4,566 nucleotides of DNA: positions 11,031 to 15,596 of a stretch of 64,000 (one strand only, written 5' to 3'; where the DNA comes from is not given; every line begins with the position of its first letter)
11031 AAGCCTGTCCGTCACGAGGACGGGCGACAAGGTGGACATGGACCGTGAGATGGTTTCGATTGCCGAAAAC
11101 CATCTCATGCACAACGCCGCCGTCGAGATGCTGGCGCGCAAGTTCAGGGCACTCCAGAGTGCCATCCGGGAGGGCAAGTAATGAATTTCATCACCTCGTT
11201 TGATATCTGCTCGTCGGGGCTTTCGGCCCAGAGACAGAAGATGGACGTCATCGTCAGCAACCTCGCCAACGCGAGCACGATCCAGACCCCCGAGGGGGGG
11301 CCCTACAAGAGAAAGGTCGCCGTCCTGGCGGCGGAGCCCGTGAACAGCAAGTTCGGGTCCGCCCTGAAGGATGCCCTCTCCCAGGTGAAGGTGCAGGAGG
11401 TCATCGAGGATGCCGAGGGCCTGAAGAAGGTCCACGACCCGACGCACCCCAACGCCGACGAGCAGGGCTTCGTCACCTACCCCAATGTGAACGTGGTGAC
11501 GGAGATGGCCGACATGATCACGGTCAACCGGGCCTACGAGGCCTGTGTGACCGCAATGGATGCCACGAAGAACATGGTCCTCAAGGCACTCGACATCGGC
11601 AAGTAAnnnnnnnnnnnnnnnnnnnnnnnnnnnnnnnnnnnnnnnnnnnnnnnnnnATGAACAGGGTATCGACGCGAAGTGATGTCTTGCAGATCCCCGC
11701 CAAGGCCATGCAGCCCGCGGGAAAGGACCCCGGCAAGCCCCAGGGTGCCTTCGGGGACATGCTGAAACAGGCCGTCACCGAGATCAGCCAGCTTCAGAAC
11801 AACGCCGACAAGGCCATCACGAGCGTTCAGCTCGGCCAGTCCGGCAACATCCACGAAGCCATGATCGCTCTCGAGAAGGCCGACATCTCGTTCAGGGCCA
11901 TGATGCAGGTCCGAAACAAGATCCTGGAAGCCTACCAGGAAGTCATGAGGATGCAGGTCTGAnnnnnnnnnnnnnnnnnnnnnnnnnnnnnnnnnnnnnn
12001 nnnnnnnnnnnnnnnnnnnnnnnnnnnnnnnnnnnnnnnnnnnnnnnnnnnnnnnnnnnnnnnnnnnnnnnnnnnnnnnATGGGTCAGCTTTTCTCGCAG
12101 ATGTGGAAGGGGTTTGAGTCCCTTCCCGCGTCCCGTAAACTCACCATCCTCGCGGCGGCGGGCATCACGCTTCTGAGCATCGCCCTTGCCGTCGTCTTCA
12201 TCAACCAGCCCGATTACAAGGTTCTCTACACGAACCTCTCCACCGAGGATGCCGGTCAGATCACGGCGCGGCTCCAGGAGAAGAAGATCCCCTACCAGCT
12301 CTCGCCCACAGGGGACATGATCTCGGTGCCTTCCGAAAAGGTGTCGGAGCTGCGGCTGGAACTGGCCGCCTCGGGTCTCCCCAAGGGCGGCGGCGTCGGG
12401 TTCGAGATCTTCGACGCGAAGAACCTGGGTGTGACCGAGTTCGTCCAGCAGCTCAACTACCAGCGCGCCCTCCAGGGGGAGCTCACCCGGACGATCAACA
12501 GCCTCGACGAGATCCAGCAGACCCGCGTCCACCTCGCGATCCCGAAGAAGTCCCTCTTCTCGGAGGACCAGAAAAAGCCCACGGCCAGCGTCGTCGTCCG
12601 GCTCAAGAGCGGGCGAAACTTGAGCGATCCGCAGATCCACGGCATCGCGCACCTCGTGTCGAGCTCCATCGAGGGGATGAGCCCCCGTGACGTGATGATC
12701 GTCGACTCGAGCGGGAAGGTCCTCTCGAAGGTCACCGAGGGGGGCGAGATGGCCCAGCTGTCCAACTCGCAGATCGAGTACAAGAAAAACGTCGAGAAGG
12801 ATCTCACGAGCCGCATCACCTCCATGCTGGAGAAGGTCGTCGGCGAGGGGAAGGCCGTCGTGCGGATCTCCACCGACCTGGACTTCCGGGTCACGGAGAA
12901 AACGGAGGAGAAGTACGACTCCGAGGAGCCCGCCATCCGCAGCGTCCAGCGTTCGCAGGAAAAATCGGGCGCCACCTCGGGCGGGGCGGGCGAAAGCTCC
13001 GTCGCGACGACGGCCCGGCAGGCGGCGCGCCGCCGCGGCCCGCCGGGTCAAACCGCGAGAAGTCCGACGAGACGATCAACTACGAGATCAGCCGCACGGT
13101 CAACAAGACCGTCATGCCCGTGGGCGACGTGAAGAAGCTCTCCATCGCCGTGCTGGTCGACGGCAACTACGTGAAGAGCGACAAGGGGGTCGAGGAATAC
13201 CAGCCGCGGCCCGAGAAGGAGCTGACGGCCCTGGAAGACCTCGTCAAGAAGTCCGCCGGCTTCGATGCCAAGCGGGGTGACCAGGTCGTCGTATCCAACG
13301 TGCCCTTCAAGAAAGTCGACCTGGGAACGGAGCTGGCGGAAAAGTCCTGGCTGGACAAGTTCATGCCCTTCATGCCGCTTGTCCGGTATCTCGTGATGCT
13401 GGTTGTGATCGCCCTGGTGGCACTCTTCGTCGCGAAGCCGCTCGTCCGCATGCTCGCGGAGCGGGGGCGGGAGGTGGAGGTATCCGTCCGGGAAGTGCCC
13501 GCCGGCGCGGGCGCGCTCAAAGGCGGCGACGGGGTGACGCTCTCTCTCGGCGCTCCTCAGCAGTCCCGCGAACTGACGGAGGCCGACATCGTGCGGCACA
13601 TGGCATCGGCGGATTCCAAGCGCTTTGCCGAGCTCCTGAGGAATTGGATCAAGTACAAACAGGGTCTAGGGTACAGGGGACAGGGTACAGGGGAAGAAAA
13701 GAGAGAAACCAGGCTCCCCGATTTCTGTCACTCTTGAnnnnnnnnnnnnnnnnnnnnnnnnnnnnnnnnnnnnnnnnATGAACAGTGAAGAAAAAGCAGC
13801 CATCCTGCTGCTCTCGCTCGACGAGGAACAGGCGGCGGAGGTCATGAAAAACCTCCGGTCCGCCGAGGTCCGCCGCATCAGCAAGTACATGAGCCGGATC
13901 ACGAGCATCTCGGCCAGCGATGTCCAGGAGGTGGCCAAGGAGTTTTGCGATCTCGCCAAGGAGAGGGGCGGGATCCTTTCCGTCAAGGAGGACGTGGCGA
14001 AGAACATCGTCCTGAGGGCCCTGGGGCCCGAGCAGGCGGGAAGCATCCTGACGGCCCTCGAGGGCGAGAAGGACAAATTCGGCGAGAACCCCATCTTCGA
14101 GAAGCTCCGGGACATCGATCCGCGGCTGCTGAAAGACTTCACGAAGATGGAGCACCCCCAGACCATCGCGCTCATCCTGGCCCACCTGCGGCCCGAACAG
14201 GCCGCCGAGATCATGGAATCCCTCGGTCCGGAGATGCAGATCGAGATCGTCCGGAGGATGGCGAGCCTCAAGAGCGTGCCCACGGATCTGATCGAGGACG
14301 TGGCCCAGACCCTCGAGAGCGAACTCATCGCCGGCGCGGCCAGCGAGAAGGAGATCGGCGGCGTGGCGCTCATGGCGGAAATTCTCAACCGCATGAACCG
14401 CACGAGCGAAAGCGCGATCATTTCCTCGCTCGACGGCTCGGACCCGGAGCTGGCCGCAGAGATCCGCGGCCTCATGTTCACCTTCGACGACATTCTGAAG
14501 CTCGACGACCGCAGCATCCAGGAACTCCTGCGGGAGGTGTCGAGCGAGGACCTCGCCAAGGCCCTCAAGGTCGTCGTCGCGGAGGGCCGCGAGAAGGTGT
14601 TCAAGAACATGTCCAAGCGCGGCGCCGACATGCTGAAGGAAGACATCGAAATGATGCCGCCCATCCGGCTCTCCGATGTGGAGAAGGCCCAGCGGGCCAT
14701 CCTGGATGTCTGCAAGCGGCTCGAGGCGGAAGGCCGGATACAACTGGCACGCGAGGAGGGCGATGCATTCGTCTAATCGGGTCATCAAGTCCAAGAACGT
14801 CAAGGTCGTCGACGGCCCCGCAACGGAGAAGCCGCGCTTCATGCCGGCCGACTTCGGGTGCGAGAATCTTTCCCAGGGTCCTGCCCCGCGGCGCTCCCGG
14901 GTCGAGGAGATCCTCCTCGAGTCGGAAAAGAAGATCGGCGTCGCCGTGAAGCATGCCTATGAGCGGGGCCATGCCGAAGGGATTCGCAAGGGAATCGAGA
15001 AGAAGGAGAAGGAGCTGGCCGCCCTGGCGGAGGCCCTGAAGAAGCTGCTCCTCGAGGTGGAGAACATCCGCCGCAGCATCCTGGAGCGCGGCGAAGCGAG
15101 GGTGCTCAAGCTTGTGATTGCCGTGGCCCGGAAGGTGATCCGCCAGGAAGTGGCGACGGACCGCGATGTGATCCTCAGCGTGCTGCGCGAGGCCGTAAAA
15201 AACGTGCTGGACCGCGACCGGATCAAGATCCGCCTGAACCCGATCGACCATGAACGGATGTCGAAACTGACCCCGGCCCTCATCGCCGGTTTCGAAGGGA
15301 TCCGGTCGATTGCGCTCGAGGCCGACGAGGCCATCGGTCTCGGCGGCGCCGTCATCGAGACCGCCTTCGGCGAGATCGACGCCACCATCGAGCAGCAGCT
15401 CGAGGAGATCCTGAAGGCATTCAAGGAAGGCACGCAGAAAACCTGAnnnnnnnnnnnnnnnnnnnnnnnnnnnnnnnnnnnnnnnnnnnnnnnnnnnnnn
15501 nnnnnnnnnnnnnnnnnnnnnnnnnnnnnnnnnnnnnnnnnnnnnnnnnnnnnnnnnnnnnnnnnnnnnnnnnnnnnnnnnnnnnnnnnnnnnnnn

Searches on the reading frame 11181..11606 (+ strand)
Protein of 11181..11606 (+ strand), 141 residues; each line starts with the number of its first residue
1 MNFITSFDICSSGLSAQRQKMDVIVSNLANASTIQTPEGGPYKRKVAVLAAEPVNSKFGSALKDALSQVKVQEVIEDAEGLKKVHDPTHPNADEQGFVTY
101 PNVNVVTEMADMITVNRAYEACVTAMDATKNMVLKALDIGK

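Call 20: search_protein_families(library=pfam, proteins=[window:11181-11606:+], max_evalue=0.001)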
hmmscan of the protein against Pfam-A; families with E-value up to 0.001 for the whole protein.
window:11181-11606:+ (141 aa): 2 families
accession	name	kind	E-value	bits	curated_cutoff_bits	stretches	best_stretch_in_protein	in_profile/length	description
PF06429.18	Flg_bbr_C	-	1.4e-13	50.5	23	1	95-138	2-45/46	Flagellar basal body rod FlgEFG protein C-terminal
PF00460.25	Flg_bb_rod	-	6.9e-08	32.7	20.7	1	11-33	5-27/31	Flagella basal body rod protein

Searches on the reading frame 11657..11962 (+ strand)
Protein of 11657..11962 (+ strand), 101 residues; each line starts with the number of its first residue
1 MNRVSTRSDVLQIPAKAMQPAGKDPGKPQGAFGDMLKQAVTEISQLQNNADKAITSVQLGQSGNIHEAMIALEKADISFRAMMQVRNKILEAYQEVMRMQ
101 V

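Call 20: search_protein_families(library=pfam, proteins=[window:11657-11962:+], max_evalue=0.001)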
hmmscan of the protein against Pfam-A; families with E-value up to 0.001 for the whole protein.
window:11657-11962:+ (101 aa): 1 family
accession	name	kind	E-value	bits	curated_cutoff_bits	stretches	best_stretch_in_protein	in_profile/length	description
PF02049.23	FliE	-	2.4e-30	105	22.4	1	18-101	6-89/89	Flagellar hook-basal body complex protein FliE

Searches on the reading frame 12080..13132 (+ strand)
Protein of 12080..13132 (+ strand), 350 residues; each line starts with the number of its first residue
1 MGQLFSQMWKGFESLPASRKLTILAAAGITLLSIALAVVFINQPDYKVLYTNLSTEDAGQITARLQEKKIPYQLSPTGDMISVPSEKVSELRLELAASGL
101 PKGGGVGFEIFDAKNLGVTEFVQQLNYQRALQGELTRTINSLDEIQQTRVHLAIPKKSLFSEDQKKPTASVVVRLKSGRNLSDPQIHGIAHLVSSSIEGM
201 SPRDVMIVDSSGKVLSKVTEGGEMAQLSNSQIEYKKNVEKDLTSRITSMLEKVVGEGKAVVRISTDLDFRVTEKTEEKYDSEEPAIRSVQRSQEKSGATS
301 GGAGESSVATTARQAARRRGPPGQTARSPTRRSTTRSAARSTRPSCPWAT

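Call 20: search_protein_families(library=pfam, proteins=[window:12080-13132:+], max_evalue=0.001)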
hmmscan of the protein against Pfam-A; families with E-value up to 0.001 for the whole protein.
window:12080-13132:+ (350 aa): 2 families
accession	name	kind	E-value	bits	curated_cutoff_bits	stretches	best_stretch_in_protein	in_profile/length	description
PF01514.23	YscJ_FliF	-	3.5e-71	239.2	24.4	1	42-216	2-178/179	Secretory protein of YscJ/FliF family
PF08345.17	YscJ_FliF_C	-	2e-12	48.2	23.8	1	250-335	1-78/147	Flagellar M-ring protein C-terminal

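Call 39: find_related_loci(query=window:12080-13132:+, collection=metagenome_contigs, flank=10000)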
Query window:12080-13132:+ (350 aa) in metagenome_contigs; peptide patterns used: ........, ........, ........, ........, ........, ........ (x = any residue, [..] = any of these).
326 stretches matched a pattern; 76 encode a relative of the query (tblastn E <= 1e-3); 76 distinct loci.
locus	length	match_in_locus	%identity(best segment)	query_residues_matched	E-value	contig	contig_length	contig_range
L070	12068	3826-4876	98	1-350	0e+0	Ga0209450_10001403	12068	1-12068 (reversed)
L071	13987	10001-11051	98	1-350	0e+0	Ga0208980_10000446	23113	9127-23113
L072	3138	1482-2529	97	1-350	0e+0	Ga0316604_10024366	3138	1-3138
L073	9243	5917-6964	95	1-349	0e+0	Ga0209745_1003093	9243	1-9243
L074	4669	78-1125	94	1-350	0e+0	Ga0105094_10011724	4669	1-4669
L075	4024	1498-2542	86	1-350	0e+0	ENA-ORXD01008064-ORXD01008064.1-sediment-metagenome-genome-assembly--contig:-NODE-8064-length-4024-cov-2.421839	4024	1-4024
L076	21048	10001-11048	93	1-350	0e+0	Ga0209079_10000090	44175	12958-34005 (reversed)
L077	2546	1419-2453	85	1-346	0e+0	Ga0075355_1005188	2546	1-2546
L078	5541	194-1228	86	1-346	0e+0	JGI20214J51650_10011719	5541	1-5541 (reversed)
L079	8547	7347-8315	90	1-323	0e+0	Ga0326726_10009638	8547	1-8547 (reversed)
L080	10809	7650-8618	89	1-323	0e+0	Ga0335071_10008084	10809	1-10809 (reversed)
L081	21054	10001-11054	84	1-350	0e+0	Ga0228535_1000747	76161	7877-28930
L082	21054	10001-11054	90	1-350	0e+0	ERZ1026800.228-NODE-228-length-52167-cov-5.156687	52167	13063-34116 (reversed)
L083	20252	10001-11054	85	1-350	0e+0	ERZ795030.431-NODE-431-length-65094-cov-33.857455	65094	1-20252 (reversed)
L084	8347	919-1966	89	1-350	0e+0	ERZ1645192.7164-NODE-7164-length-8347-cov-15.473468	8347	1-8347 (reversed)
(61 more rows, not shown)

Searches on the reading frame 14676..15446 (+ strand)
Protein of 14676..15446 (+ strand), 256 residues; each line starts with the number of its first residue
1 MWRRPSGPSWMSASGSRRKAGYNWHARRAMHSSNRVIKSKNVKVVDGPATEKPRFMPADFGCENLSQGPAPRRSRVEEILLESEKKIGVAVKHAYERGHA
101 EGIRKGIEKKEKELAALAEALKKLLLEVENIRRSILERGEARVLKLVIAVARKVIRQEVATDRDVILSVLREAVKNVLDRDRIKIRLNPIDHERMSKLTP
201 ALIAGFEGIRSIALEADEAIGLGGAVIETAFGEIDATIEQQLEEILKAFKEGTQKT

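Call 19: search_protein_families(library=pfam, proteins=[window:14676-15446:+], max_evalue=0.001)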
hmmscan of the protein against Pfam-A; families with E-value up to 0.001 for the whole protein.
window:14676-15446:+ (256 aa): 2 families
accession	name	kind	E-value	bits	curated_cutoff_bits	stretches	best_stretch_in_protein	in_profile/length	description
PF02108.21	FliH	-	9.8e-24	84.2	24.1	1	118-244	4-127/128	Flagellar assembly protein FliH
PF06635.17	T3SS_SCTL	-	0.00021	21.3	23.3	1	91-245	50-194/206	Type 3 secretion system stator protein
